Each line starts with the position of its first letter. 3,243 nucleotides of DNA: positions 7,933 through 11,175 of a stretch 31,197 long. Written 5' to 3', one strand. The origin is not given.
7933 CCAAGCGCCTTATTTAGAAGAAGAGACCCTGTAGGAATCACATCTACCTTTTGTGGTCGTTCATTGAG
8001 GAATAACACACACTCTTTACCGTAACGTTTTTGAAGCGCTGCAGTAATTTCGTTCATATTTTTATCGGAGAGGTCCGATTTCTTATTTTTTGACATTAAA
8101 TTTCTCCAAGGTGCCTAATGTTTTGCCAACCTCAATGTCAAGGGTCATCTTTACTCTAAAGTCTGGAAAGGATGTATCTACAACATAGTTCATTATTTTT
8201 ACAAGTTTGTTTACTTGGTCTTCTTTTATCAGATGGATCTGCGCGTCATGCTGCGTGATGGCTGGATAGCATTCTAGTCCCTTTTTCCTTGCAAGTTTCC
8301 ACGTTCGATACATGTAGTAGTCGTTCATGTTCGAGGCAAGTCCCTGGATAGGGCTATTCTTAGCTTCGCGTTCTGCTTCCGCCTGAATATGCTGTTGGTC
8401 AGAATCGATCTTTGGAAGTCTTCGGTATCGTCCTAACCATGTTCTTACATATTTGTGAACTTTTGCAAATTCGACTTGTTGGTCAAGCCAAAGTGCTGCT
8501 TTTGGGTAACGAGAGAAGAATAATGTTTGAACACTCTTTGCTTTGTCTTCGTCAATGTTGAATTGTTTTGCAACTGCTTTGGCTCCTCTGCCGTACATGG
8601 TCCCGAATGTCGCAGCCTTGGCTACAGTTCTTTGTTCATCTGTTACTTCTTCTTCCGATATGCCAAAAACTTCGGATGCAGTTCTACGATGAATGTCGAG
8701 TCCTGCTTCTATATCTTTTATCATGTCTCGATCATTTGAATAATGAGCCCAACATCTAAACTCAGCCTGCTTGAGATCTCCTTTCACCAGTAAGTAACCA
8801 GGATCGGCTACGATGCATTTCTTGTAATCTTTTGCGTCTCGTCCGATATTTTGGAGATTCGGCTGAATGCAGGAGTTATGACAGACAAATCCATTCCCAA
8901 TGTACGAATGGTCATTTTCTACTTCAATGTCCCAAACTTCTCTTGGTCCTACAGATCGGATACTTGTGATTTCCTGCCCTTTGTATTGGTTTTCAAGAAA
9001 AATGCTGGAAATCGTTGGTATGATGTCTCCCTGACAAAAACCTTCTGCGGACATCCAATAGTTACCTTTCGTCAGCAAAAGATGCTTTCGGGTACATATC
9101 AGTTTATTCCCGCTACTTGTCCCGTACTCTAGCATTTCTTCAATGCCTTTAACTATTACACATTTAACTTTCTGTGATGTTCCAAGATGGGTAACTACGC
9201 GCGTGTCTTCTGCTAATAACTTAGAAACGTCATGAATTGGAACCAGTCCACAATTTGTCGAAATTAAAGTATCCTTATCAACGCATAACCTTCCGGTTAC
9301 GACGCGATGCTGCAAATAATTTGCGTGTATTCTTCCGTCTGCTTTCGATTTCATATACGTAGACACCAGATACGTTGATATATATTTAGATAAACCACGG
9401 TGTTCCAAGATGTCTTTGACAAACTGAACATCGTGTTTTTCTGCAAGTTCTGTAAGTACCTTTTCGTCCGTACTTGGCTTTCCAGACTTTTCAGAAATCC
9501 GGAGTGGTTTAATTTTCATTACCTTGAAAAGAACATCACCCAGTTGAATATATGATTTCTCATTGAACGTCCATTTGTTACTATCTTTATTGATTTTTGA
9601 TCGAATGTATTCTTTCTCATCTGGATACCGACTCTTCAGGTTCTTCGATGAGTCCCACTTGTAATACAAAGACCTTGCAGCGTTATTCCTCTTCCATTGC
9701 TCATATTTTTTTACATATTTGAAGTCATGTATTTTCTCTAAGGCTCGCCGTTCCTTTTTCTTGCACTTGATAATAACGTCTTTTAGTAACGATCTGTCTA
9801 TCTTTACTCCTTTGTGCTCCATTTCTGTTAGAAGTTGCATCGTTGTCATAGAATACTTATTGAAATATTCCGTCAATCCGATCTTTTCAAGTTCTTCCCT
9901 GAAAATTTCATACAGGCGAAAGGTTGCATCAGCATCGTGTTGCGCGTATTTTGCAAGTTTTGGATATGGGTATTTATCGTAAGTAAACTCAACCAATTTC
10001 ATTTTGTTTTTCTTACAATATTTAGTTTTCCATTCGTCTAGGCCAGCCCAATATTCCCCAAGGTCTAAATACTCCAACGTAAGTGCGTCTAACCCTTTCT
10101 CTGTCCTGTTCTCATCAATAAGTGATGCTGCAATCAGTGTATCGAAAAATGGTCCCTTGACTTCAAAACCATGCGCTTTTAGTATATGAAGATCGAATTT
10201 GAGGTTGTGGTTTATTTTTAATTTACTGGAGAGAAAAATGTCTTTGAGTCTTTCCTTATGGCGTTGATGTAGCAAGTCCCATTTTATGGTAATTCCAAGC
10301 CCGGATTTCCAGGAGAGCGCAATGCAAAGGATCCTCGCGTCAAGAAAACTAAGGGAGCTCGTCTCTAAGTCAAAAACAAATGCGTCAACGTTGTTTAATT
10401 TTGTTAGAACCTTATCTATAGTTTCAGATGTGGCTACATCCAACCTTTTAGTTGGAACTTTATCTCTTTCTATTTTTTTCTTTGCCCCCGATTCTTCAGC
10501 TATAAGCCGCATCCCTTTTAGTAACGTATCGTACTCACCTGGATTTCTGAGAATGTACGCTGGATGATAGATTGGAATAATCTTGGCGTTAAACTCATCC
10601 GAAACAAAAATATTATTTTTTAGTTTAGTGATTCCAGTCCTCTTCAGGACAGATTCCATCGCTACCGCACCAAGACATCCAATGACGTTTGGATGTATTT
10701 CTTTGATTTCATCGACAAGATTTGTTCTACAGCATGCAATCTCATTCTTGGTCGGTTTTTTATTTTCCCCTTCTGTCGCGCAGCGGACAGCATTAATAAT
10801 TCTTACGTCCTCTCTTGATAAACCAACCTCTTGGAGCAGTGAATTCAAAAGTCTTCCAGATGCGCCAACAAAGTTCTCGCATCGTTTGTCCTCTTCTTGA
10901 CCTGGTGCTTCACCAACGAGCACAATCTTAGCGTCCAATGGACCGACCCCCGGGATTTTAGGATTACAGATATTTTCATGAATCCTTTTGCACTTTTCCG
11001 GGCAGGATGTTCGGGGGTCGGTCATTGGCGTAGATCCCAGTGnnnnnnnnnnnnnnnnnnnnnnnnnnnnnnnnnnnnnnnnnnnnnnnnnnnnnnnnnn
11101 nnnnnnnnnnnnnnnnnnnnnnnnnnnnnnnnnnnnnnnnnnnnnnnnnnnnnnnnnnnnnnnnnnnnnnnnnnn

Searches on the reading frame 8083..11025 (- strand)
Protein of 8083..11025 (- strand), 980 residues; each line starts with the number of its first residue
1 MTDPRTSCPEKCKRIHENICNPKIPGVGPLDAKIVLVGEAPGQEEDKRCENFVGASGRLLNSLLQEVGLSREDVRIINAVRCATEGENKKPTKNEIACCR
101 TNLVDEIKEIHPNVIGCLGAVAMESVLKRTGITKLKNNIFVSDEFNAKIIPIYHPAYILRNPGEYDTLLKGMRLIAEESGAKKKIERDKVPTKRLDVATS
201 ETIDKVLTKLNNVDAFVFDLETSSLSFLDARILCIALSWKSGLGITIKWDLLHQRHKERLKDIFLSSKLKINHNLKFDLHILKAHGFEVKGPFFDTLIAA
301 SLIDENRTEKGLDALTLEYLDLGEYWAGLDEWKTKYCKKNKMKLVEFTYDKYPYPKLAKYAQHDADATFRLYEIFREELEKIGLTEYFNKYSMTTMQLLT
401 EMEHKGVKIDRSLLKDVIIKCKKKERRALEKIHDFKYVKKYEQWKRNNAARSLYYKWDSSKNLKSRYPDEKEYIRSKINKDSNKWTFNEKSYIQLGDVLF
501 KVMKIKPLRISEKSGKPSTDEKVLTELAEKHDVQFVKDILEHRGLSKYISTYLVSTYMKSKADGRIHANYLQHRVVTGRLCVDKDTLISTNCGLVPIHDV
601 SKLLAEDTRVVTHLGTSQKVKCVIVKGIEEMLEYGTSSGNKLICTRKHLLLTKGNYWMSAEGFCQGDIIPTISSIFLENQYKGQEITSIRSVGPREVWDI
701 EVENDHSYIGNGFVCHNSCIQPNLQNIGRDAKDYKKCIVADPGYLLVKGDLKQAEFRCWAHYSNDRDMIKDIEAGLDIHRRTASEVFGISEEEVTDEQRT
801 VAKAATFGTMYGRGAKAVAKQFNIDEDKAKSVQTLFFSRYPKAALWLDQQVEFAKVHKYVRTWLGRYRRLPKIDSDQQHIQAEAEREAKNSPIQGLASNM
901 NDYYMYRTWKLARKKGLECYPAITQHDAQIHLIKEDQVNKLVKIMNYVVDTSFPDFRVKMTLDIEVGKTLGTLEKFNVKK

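Call 7: search_protein_families(library=pfam, proteins=[window:8083-11025:-], max_evalue=0.01)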
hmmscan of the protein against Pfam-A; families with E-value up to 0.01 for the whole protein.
window:8083-11025:- (980 aa): 5 families
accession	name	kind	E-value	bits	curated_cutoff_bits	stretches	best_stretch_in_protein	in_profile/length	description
PF00476.26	DNA_pol_A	-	2.9e-79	267.2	34.3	2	718-970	122-379/381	DNA polymerase family A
PF03167.25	UDG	-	1.4e-29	103.4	24.3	1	25-164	1-127/141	Uracil DNA glycosylase superfamily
PF01612.26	DNA_pol_A_exo1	-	2.4e-21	76.8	23.6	1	197-380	4-173/173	3'-5' exonuclease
PF14890.11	Intein_splicing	-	4.2e-06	27.1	35.8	1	618-717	36-155/155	Intein splicing domain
PF22619.2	DNA_polI_exo1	-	0.0015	18.8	27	1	226-316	9-97/140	DNA polymerase I, ribonuclease H-like domain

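Call 46: search_protein_families(library=ncbifam, proteins=[window:8083-11025:-], max_evalue=0.01)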
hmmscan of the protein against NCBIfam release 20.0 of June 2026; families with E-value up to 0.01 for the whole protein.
window:8083-11025:- (980 aa): 16 families
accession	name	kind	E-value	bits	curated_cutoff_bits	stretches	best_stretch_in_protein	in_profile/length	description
NF004397.1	PRK05755.1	equivalog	3.2e-105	353.5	720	3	718-970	631-885/889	DNA polymerase I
TIGR00593.1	pola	equivalog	4.4e-82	276.8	600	3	718-969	632-885/890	DNA polymerase I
NF011539.0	PRK14975.1-3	equivalog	7.6e-58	196.3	640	3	718-946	376-599/628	bifunctional 3'-5' exonuclease/DNA polymerase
TIGR00758.1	UDG_fam4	subfamily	9e-42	142.7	125.3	1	23-176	13-168/173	uracil-DNA glycosylase, family 4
NF011540.0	PRK14975.1-4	equivalog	6.7e-39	133.8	601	3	716-945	324-546/576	bifunctional 3'-5' exonuclease/DNA polymerase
NF040953.1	Arch_udg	equivalog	2.5e-36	124.9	250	1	10-172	12-179/184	type-4 uracil-DNA glycosylase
NF011541.0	PRK14975.2-1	equivalog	3.6e-35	121.4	871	2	720-975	367-638/645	bifunctional 3'-5' exonuclease/DNA polymerase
NF038380.1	phage_DpoZ_1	exception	5.5e-33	114.2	500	2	214-433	3-224/607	aminoadenine-incorporating DNA polymerase DpoZ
TIGR03914.1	UDG_fam_dom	hypoth_equivalog_domain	6.2e-29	101.3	189.95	1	21-164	65-214/231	UdgX family uracil-DNA binding protein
NF011543.0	PRK14975.2-3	equivalog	3.4e-21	75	1139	1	719-900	558-748/853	bifunctional 3'-5' exonuclease/DNA polymerase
NF011542.0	PRK14975.2-2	equivalog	2.2e-19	69.1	1061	1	719-901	519-710/802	bifunctional 3'-5' exonuclease/DNA polymerase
NF011538.0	PRK14975.1-1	equivalog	3.6e-16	58.7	389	1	732-888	313-449/557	bifunctional 3'-5' exonuclease/DNA polymerase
NF038381.1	phage_DpoZ_2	exception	5e-16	58.2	350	1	743-824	502-584/754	aminoadenine-incorporating DNA polymerase DpoZ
TIGR01443.1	intein_Cterm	domain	1.6e-07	31.3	15.6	1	696-718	1-24/24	intein C-terminal splicing region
TIGR01445.1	intein_Nterm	domain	0.00018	22.4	24.5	1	581-652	1-83/83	intein N-terminal splicing region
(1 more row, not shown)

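Call 56: search_dna_similar(query=window:8083-11025:-, collection=phages, mode=protein, max_rows=10)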
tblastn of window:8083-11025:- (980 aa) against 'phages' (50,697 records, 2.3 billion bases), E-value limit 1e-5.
Records with a match: 3899; places in all: 3925; records where one place covers at least 80% of the query: 47.
Best place of each record, by identity: <60% 3899.
By first word of the organism name: Mycobacterium 913; Vibrio 440; Staphylococcus 339; Microbacterium 318; Salmonella 289; Bacillus 260; Escherichia 191; Enterococcus 148; Arthrobacter 99; Gordonia 98; and 85 more.
By host as written in the record: Mycobacterium smegmatis mc2 155 658; - 552; Microbacterium foliorum NRRL B-24224 140; Microbacterium foliorum NRRL B-24224 SEA 135; Mycobacterium smegmatis mc#155 122; Staphylococcus aureus 113; Escherichia coli 69; Listeria monocytogenes 53; and 625 more.
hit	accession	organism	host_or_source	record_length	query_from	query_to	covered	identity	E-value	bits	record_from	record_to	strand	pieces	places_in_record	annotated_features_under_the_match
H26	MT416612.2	Bacillus phage YungSlug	Bacillus thuringiensis kurstaki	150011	20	977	84%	30.0%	6e-40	296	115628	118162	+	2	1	DNA polymerase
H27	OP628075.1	Lysinibacillus phage vB_LfM_LysYB1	Lysinibacillus fusiformis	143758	26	973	83%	30.1%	2e-42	317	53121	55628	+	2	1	DNA polymerase family A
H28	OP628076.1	Lysinibacillus phage vB_LfM_LysYB2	Lysinibacillus fusiformis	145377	26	973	83%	30.1%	2e-42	317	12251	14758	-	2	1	DNA polymerase family A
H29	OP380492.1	Bacillus phage Nachito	Bacillus sp. ET1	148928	26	973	85%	29.2%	7e-45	320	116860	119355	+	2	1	DNA polymerase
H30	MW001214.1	Bacillus phage SP8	Bacillus subtilis Marburg strain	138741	21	971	84%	28.7%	2e-32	265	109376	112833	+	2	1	DNA polymerase I (x2) | HNH homing endonuclease | hypothetical protein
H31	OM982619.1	Pseudomonas phage Almagne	Pseudomonas syringae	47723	10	971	87%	27.5%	1e-34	275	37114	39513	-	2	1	DNA polymerase | dCMP deaminase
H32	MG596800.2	Pseudomonas phage PMBT14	Pseudomonas fluorescens ATCC 13525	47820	10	971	87%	27.3%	1e-31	265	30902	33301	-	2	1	DNA polymerase I | dCMP deaminase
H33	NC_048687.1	Pseudomonas phage PMBT14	Pseudomonas fluorescens ATCC 13525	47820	10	971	87%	27.3%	1e-31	265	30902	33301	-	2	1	DNA polymerase I | dCMP deaminase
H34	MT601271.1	Bacillus phage vB_BsuM-Goe10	Bacillus subtilis Delta6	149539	21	971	82%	28.9%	5e-32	262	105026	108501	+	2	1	putative DNA polymerase | DNA polymerase family A | DNA endonuclease I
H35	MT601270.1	Bacillus phage vB_BsuM-Goe9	Bacillus subtilis Delta6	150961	21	971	82%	28.9%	8e-32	262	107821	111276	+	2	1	putative DNA polymerase | DNA polymerase family A | DNA endonuclease I | hypothetical: hypothetical protein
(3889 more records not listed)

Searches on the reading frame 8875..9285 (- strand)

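Call 46: search_protein_families(library=ncbifam, proteins=[window:8875-9285:-], max_evalue=0.01)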
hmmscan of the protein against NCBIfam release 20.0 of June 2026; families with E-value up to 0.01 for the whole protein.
window:8875-9285:- (137 aa): 3 families
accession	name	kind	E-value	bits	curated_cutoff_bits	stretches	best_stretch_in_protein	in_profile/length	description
TIGR01443.1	intein_Cterm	domain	9.9e-08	32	15.6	1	116-137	1-23/24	intein C-terminal splicing region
TIGR01445.1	intein_Nterm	domain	3.9e-06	27.8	24.5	1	1-72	1-83/83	intein N-terminal splicing region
NF038098.1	GyrA_w_intein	exception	0.00066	17.7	1850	1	94-137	493-537/1232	intein-containing DNA gyrase subunit A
